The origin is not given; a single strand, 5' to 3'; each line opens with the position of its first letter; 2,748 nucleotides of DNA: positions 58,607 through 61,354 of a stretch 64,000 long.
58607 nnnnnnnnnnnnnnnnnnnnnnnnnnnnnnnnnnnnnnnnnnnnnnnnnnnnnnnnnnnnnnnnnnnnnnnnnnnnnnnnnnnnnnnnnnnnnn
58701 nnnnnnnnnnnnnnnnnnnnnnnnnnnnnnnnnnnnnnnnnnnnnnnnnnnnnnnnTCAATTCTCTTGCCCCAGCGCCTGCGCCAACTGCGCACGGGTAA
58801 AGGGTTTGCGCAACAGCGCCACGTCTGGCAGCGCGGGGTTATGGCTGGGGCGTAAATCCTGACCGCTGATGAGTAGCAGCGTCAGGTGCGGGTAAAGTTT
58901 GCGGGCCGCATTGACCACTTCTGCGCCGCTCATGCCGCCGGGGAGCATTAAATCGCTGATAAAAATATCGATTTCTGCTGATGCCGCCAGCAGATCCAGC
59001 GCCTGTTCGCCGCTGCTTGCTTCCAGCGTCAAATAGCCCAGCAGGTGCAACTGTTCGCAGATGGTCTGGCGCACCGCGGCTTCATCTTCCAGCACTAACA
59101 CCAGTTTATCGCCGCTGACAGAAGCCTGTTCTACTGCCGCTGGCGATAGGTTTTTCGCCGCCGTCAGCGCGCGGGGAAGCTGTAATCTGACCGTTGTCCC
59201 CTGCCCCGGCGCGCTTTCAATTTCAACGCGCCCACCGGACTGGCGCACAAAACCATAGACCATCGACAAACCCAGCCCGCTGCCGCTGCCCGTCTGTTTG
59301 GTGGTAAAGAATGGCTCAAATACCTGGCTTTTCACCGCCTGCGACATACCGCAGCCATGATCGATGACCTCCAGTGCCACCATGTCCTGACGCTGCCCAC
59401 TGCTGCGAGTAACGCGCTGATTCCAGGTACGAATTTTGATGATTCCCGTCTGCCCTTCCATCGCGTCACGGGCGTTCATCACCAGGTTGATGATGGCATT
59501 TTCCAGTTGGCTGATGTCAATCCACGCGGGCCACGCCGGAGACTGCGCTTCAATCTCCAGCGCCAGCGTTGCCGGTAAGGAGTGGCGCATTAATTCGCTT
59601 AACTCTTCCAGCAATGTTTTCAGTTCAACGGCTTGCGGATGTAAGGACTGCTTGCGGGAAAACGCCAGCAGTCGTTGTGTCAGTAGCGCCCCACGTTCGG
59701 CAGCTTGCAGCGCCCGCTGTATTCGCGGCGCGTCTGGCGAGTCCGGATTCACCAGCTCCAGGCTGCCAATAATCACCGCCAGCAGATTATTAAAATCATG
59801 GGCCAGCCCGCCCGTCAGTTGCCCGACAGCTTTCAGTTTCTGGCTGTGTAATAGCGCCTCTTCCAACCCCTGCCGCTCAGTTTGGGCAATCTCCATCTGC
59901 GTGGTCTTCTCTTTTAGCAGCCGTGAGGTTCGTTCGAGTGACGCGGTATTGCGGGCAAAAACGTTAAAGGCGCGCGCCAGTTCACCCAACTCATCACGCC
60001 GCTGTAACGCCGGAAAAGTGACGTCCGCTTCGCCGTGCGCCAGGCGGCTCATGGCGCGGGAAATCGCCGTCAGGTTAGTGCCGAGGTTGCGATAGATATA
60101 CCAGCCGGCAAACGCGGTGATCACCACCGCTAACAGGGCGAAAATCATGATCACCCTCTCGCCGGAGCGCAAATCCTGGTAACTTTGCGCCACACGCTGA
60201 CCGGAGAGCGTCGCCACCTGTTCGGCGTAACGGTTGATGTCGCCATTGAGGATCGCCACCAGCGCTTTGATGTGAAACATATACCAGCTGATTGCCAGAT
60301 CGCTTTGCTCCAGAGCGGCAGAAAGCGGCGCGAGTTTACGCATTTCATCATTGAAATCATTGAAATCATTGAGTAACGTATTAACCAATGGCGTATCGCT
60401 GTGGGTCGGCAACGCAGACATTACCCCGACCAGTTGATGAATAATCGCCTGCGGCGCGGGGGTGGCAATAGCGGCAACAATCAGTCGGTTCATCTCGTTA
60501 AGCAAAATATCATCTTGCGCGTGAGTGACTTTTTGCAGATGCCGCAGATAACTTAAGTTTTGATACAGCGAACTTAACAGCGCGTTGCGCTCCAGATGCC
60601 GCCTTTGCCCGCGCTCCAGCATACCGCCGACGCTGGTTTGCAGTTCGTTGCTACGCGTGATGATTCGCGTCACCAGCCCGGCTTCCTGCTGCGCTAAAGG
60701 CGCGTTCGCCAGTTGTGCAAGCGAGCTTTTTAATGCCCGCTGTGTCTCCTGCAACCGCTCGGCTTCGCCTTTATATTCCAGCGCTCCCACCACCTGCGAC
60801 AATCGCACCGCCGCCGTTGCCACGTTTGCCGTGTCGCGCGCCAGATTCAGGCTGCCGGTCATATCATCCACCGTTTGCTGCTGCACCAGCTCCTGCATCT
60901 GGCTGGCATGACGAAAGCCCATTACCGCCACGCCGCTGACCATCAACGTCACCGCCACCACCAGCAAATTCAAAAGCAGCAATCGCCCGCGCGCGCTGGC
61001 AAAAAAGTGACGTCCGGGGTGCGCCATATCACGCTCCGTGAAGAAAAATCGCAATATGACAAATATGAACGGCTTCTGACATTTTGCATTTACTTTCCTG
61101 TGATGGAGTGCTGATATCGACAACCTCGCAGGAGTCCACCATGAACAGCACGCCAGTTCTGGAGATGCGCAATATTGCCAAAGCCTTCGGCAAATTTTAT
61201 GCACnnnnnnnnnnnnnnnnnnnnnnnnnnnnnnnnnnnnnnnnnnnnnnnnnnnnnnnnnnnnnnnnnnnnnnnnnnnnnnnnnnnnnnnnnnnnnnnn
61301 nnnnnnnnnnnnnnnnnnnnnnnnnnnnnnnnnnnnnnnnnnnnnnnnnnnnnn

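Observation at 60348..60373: Near-perfect 9-bp tandem repeat (about 2.9 copies) inside the kinase sensor-domain coding sequence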

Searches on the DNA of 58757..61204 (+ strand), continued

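Call 17: search_dna_similar(query=window:60297-60422:+, collection=ecoli_genomes, mode=near, max_rows=60, rows=spread)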
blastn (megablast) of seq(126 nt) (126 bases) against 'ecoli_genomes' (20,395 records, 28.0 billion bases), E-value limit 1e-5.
Records with a match: 409; places in all: 409; records where one place covers at least 80% of the query: 409.
Genomes with a match: 409 of 5426; with a place that covers at least 80% of the query: 409. Places per genome that has any: lowest 1, median 1, highest 1. On chromosomes: 409 places; on plasmids: 0.
Best place of each record, by identity: >=99% 287; 90-95% 86; 80-90% 36.
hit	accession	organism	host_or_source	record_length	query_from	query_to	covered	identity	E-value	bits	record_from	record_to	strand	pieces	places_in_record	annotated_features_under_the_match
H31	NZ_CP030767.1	Escherichia coli strain 2017C-4109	missing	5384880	1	126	100%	100.0%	1e-58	233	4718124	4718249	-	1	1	hybrid sensor histidine kinase/response regulator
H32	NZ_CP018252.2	Escherichia coli strain 9000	Cattle faeces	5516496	1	126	100%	100.0%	1e-58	233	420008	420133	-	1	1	hybrid sensor histidine kinase/response regulator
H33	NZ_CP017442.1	Escherichia coli O157:H7 strain 4276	Cattle Hide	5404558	1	126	100%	100.0%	1e-58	233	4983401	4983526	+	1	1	hybrid sensor histidine kinase/response regulator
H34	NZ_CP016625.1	Escherichia coli O157:H7 strain FRIK944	Bos taurus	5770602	1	126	100%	100.0%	1e-58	233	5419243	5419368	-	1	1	hybrid sensor histidine kinase/response regulator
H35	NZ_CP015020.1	Escherichia coli strain 28RC1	Bovine carcass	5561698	1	126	100%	100.0%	1e-58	233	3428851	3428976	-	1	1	hybrid sensor histidine kinase/response regulator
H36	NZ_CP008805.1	Escherichia coli O157:H7 str. SS17 strain SS17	Cattle feces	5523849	1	126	100%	100.0%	1e-58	233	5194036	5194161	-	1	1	hybrid sensor histidine kinase/response regulator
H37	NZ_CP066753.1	Escherichia coli O157:H7 strain ECP19-598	missing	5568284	1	126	100%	100.0%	1e-58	233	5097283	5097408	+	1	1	hybrid sensor histidine kinase/response regulator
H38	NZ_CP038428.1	Escherichia coli O157:H7 strain 611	bovine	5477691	1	126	100%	100.0%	1e-58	233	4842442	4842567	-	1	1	hybrid sensor histidine kinase/response regulator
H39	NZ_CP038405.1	Escherichia coli O157:H7 strain ATCC 35150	Homo sapiens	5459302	1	126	100%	100.0%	1e-58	233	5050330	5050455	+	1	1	hybrid sensor histidine kinase/response regulator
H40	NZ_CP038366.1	Escherichia coli O157:H7 strain F6667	missing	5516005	1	126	100%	100.0%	1e-58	233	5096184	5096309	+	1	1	hybrid sensor histidine kinase/response regulator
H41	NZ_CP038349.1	Escherichia coli O157:H7 strain F8952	missing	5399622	1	126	100%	100.0%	1e-58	233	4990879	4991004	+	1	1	hybrid sensor histidine kinase/response regulator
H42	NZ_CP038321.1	Escherichia coli O157:H7 strain NE1127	bovine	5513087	1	126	100%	100.0%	1e-58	233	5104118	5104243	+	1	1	hybrid sensor histidine kinase/response regulator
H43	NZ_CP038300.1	Escherichia coli O157:H7 strain SS TX 754-1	cattle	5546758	1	126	100%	100.0%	1e-58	233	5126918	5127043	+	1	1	hybrid sensor histidine kinase/response regulator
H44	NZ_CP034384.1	Escherichia coli O157:H7 strain FRIK804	Calf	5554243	1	126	100%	100.0%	1e-58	233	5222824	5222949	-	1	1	hybrid sensor histidine kinase/response regulator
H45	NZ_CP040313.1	Escherichia coli strain M7638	missing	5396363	1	126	100%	100.0%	1e-58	233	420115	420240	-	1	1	hybrid sensor histidine kinase/response regulator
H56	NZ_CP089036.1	Escherichia coli O157:H7 strain 7386WT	not applicable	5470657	1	126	100%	100.0%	1e-58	233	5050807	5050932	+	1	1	hybrid sensor histidine kinase/response regulator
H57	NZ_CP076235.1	Escherichia coli O157:H7 strain 9.1_Anguil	Rectal swab of live bovine cattle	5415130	1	126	100%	100.0%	1e-58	233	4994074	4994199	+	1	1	hybrid sensor histidine kinase/response regulator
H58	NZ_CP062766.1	Escherichia coli O157:H7 strain Z866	Bovine Faeces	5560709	1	126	100%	100.0%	1e-58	233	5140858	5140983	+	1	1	hybrid sensor histidine kinase/response regulator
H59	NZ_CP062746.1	Escherichia coli O157:H7 strain Z1504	Bovine Faeces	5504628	1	126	100%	100.0%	1e-58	233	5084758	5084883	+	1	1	hybrid sensor histidine kinase/response regulator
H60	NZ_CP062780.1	Escherichia coli O157:H7 strain Z1769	Bovine Faeces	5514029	1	126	100%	100.0%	1e-58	233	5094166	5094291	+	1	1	hybrid sensor histidine kinase/response regulator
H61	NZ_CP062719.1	Escherichia coli O157:H7 strain Z1816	Bovine Faeces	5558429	1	126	100%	100.0%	1e-58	233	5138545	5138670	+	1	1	hybrid sensor histidine kinase/response regulator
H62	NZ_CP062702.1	Escherichia coli O157:H7 strain Z1834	Bovine Faeces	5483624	1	126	100%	100.0%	1e-58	233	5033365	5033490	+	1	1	hybrid sensor histidine kinase/response regulator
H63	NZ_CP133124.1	Escherichia coli O157:H7 strain PNUSAE146742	missing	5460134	1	126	100%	100.0%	1e-58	233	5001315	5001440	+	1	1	hybrid sensor histidine kinase/response regulator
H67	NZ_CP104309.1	Escherichia coli O157:H7 strain 380-94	Homo sapiens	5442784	1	126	100%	100.0%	1e-58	233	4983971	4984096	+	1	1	hybrid sensor histidine kinase/response regulator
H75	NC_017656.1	Escherichia coli O55:H7 str. RM12579 strain RM12579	Homo sapiens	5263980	1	126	100%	92.9%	7e-41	174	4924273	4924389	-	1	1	hybrid sensor histidine kinase/response regulator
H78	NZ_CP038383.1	Escherichia coli O55:H7 strain DEC5E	Homo sapiens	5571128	1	126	100%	92.9%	7e-41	174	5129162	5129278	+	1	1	hybrid sensor histidine kinase/response regulator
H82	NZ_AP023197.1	Escherichia coli strain TUM18780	Homo sapiens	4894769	1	126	100%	92.1%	3e-39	169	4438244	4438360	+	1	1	hybrid sensor histidine kinase/response regulator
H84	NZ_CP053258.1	Escherichia coli strain GF4-3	Guinea fowl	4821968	1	126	100%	91.3%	1e-37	163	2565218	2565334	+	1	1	hybrid sensor histidine kinase/response regulator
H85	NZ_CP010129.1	Escherichia coli strain C9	cow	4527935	1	126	100%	89.7%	3e-34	152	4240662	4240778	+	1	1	hybrid sensor histidine kinase/response regulator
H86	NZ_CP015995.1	Escherichia coli strain S51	poultry meat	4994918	1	126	100%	88.1%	7e-31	141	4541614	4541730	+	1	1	hybrid sensor histidine kinase/response regulator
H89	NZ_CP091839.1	Escherichia coli strain SWYHX138.261ft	Equus ferus caballus (Thoroughbred)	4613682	1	126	100%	85.7%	7e-26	124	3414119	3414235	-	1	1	hybrid sensor histidine kinase/response regulator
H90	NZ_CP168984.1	Escherichia coli strain UTME-3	Veal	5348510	1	126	100%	85.7%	1e-23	117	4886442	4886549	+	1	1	hybrid sensor histidine kinase/response regulator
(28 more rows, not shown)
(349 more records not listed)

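Call 22: get_annotated_region(hit=H90, flank=1800)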
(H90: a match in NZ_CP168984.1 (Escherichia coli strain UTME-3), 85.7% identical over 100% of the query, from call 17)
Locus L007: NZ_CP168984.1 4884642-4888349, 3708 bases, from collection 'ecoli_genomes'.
description: Escherichia coli strain UTME-3 chromosome, complete genome
organism: Escherichia coli strain UTME-3 (NCBI taxid 562)
replicon: chromosome; assembly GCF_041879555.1
host: -; source: Veal; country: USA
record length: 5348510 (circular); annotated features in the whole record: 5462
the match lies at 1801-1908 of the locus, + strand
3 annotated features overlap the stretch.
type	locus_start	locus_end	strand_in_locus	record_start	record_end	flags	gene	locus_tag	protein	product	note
CDS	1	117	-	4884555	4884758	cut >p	-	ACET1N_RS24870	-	GNAT family N-acetyltransferase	incomplete; partial in the middle of a contig; missing N-terminus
CDS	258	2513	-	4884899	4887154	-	-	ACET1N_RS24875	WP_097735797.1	hybrid sensor histidine kinase/response regulator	-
CDS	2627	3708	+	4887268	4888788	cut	-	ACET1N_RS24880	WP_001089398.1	sugar ABC transporter ATP-binding protein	-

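Call 76: get_annotated_region(hit=H82, flank=60)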
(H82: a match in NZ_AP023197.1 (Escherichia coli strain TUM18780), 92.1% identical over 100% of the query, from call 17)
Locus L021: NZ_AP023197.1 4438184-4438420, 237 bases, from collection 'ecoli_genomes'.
description: Escherichia coli strain TUM18780 chromosome, complete genome
organism: Escherichia coli strain TUM18780 (NCBI taxid 562)
replicon: chromosome; assembly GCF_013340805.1
host: Homo sapiens; source: -; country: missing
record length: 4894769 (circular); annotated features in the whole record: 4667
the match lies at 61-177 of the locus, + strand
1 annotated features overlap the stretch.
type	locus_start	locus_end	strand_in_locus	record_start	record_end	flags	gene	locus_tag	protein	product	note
CDS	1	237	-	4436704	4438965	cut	-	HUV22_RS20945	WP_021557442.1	hybrid sensor histidine kinase/response regulator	-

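Call 77: get_annotated_region(hit=H84, flank=60)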
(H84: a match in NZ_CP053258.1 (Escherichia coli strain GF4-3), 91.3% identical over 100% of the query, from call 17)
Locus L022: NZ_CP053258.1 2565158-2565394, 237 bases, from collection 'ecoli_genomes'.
description: Escherichia coli strain GF4-3 chromosome, complete genome
organism: Escherichia coli strain GF4-3 (NCBI taxid 562)
replicon: chromosome; assembly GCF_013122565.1
host: Guinea fowl; source: Caecum; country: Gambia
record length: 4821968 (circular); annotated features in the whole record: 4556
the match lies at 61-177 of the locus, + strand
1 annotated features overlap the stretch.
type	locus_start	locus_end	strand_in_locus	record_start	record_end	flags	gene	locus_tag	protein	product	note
CDS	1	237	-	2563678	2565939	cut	-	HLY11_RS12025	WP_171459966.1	hybrid sensor histidine kinase/response regulator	-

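Call 78: get_annotated_region(hit=H85, flank=60)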
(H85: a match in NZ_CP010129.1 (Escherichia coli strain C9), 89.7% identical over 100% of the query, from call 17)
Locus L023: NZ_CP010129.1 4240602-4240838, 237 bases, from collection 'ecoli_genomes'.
description: Escherichia coli strain C9 chromosome, complete genome
organism: Escherichia coli strain C9 (NCBI taxid 562)
replicon: chromosome; assembly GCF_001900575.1
host: cow; source: -; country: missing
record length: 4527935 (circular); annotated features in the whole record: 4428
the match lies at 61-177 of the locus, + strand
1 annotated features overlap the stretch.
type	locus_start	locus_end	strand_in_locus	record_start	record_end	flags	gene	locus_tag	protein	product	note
CDS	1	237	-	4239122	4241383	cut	-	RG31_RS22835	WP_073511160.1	hybrid sensor histidine kinase/response regulator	-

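Call 79: get_annotated_region(hit=H86, flank=60)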
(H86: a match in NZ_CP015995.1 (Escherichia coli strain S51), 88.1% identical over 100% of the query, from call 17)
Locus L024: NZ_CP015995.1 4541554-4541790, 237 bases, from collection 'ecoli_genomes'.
description: Escherichia coli strain S51 chromosome, complete genome
organism: Escherichia coli strain S51 (NCBI taxid 562)
replicon: chromosome; assembly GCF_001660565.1
host: -; source: poultry meat; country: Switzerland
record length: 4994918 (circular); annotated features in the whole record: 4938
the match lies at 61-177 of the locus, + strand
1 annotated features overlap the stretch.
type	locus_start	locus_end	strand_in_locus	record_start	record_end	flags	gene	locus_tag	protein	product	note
CDS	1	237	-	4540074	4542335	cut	-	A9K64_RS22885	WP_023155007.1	hybrid sensor histidine kinase/response regulator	-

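Call 80: get_annotated_region(hit=H89, flank=60)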
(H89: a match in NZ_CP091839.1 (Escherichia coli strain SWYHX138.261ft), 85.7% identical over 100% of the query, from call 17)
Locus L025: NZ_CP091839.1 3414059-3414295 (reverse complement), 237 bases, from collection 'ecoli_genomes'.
description: Escherichia coli strain SWYHX138.261ft chromosome, complete genome
organism: Escherichia coli strain SWYHX138.261ft (NCBI taxid 562)
replicon: chromosome; assembly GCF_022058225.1
host: Equus ferus caballus (Thoroughbred); source: feces; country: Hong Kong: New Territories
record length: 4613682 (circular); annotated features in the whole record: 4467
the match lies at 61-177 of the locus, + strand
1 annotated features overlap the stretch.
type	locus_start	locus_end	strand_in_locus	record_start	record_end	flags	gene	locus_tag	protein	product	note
CDS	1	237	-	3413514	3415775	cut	-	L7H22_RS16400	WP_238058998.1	hybrid sensor histidine kinase/response regulator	-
